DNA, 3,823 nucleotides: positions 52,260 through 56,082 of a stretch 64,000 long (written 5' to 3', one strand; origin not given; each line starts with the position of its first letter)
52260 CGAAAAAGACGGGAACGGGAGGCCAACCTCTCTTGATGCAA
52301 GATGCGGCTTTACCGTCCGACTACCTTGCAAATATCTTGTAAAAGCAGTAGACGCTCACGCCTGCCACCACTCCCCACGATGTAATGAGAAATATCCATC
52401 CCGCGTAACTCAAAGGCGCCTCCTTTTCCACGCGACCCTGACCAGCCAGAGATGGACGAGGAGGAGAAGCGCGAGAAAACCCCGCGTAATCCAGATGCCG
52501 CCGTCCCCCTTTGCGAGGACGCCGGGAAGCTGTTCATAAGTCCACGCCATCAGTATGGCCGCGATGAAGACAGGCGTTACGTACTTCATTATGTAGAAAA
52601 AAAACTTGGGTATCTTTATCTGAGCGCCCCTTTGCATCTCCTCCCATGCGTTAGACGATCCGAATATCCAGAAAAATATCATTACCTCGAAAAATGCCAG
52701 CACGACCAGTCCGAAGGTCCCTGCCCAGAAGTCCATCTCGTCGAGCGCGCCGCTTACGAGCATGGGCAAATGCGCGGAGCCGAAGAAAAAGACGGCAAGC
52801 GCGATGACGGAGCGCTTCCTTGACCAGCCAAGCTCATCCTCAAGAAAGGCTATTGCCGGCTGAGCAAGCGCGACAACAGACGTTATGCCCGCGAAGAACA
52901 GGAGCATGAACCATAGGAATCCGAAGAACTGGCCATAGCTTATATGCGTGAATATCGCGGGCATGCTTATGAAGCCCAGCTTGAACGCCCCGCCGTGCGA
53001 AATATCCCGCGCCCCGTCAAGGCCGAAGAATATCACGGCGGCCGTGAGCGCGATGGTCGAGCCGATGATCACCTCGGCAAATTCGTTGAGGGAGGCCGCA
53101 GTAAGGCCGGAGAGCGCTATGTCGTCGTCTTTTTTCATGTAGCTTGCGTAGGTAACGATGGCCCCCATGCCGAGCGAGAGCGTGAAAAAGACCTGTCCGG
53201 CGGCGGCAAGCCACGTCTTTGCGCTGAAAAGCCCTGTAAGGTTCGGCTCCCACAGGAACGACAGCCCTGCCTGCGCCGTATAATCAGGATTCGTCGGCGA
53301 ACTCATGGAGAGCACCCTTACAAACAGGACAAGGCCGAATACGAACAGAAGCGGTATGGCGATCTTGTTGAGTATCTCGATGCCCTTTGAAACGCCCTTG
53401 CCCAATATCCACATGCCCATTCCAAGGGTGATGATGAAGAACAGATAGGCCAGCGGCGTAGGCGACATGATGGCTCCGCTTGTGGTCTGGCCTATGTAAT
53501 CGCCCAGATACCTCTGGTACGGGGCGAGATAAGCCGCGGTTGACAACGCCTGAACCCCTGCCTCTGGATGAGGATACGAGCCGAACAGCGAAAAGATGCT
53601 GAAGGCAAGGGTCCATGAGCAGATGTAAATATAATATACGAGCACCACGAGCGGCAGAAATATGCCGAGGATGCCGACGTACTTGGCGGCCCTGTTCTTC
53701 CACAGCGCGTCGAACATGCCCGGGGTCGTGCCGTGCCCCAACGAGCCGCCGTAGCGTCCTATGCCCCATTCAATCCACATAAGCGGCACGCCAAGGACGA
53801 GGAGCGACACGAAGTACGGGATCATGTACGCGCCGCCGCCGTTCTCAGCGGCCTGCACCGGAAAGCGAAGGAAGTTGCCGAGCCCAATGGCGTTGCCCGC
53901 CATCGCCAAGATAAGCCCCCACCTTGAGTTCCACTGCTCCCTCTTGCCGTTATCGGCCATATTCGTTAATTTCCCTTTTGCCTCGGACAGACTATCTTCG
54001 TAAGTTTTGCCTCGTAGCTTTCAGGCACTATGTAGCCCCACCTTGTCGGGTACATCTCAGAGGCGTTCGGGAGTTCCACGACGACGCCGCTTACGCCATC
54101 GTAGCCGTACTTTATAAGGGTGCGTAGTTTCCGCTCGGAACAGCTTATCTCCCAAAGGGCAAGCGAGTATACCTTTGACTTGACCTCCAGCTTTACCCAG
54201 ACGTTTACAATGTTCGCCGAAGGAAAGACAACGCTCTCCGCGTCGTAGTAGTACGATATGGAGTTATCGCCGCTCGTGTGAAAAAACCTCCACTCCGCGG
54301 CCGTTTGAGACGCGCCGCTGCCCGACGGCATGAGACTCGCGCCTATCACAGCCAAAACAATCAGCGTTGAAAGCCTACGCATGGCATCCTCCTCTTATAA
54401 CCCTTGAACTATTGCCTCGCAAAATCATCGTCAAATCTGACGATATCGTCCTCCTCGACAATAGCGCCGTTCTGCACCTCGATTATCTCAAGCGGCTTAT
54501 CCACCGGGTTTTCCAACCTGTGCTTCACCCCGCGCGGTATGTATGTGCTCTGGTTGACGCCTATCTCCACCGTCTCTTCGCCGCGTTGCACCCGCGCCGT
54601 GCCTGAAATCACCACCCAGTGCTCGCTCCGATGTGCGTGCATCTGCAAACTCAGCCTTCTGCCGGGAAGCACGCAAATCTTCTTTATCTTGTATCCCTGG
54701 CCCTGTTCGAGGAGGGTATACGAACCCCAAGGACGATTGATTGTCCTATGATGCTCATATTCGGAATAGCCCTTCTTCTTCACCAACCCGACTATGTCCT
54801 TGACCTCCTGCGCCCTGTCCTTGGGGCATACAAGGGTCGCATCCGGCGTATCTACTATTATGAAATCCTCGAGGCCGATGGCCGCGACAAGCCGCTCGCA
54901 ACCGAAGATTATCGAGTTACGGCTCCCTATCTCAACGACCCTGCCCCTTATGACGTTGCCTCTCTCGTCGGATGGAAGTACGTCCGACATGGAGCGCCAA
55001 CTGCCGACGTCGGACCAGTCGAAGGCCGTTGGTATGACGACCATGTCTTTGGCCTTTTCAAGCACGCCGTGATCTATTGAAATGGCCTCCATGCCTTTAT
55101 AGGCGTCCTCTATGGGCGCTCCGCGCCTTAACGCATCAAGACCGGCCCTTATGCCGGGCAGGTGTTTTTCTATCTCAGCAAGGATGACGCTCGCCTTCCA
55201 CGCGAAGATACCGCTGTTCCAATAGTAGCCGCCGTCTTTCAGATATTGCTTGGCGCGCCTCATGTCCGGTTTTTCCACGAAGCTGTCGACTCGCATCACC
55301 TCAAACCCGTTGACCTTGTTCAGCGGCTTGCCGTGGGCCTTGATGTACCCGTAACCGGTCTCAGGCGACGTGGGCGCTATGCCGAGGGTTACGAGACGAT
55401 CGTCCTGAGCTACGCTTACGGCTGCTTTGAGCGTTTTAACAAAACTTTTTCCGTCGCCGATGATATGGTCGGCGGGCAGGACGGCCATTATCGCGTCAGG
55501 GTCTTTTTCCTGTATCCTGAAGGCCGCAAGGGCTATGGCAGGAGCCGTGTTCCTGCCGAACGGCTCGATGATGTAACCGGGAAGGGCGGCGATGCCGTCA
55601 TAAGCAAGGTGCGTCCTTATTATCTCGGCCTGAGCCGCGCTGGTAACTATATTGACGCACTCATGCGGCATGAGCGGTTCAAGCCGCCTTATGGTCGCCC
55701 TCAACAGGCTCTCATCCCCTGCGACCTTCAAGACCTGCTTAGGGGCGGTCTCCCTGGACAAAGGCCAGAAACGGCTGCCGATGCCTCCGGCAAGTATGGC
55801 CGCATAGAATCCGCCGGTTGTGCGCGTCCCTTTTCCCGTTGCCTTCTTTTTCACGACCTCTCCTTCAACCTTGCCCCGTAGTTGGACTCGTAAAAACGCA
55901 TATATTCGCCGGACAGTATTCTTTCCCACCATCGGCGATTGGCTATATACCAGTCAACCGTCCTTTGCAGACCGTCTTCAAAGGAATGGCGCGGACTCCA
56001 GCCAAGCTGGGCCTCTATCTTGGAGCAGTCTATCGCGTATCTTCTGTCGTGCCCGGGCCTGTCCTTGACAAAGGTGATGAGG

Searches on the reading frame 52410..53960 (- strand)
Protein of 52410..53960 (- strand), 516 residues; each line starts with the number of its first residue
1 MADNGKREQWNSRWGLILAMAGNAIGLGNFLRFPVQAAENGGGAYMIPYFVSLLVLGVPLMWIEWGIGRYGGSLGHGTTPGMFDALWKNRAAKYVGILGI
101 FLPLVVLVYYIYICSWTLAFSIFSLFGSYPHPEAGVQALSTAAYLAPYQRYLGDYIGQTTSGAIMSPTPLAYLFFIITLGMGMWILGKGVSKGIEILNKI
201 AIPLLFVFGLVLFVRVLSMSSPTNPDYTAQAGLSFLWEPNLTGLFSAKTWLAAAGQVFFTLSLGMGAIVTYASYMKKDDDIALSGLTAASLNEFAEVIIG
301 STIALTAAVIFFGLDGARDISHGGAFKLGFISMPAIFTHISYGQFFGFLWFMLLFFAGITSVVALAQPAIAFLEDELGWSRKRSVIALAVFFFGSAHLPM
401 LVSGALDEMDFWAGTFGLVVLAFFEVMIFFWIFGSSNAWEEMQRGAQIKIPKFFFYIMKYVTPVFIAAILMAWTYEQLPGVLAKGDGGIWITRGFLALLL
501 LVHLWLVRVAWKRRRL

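Call 78: search_protein_families(library=pfam, proteins=[window:52410-53960:-], max_evalue=0.00001)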
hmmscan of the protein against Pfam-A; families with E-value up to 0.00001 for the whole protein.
window:52410-53960:- (516 aa): 1 family
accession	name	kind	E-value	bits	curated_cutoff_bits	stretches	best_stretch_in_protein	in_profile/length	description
PF00209.24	SNF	-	4e-51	174.7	27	2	177-473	182-480/524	Sodium:neurotransmitter symporter family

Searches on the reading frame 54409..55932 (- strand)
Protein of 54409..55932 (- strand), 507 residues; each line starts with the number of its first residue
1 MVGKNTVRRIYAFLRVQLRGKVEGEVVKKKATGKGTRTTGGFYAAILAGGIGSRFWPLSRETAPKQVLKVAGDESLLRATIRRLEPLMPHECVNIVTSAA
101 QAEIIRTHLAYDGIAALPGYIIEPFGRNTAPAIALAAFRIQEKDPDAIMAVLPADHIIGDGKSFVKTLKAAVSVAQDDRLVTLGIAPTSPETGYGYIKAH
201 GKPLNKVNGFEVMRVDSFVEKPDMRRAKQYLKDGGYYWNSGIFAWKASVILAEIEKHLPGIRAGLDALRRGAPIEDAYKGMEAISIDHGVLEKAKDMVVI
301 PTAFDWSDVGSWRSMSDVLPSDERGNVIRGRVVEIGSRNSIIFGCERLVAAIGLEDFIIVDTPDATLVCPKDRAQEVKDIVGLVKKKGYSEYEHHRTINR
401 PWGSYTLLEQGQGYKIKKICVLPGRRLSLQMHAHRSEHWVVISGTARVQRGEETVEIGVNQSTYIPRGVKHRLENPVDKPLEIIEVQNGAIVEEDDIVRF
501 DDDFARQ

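Call 78: search_protein_families(library=pfam, proteins=[window:54409-55932:-], max_evalue=0.00001)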
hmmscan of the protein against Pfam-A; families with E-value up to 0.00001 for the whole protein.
window:54409-55932:- (507 aa): 4 families
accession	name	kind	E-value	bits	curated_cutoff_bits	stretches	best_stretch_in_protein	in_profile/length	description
PF01050.24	MannoseP_isomer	-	3.1e-46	156.8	23.6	1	389-502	3-116/116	Mannose-6-phosphate isomerase C-terminal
PF00483.29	NTP_transferase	-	3.2e-44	151.8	21.2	1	44-321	2-241/245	Nucleotidyl transferase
PF22640.1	ManC_GMP_beta-helix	-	2e-20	72.9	27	1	330-381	1-52/55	MannoseP isomerase/GMP-like beta-helix domain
PF07883.17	Cupin_2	-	6.7e-12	45.4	27.2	1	420-486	4-69/70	Cupin domain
